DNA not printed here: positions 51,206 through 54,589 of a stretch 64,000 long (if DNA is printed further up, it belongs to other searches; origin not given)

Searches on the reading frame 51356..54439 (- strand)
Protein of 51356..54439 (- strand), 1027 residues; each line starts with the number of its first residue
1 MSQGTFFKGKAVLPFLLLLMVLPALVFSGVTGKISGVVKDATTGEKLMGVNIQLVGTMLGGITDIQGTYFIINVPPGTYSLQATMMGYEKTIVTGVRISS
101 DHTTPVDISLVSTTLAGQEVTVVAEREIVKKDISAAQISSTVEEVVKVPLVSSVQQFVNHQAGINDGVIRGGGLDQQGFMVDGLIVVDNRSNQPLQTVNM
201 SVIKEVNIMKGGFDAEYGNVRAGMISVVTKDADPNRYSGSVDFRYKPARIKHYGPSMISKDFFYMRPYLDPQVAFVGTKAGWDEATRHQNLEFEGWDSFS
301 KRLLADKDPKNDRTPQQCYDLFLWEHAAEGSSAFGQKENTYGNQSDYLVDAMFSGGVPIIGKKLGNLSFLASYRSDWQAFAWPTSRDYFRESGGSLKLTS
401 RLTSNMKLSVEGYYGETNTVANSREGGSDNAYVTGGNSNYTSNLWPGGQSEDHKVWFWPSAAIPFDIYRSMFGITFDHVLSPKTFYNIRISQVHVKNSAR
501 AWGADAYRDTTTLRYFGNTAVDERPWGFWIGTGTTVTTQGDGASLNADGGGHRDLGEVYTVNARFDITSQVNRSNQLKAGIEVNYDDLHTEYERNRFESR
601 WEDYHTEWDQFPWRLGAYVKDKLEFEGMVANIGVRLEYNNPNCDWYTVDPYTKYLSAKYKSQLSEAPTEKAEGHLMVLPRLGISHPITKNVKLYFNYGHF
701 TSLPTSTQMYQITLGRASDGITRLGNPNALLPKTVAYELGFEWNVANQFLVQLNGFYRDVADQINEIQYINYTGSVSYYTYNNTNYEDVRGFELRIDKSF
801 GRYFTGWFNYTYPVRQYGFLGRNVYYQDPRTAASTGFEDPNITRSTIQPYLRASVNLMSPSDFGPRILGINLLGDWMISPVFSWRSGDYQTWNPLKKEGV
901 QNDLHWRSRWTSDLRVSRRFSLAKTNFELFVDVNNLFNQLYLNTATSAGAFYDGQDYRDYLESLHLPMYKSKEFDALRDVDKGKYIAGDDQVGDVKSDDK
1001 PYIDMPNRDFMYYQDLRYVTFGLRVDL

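Call 64: search_protein_families(library=pfam, proteins=[window:51356-54439:-], max_evalue=0.001)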
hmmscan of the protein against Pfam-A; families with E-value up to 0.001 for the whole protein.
window:51356-54439:- (1027 aa): 4 families
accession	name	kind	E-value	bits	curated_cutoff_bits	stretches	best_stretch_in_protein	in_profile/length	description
PF13715.12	CarbopepD_reg_2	-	8.7e-16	58.2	32.2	1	34-122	1-88/88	CarboxypepD_reg-like domain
PF13620.12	CarboxypepD_reg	-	6.4e-15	55.7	32.3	1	34-110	2-81/82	Carboxypeptidase regulatory-like domain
PF14905.12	OMP_b-brl_3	-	1.5e-07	31.3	27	1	561-949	57-386/408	Outer membrane protein beta-barrel family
PF07715.20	Plug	-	5.2e-07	30.6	23.9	1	128-222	12-104/107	TonB-dependent Receptor Plug Domain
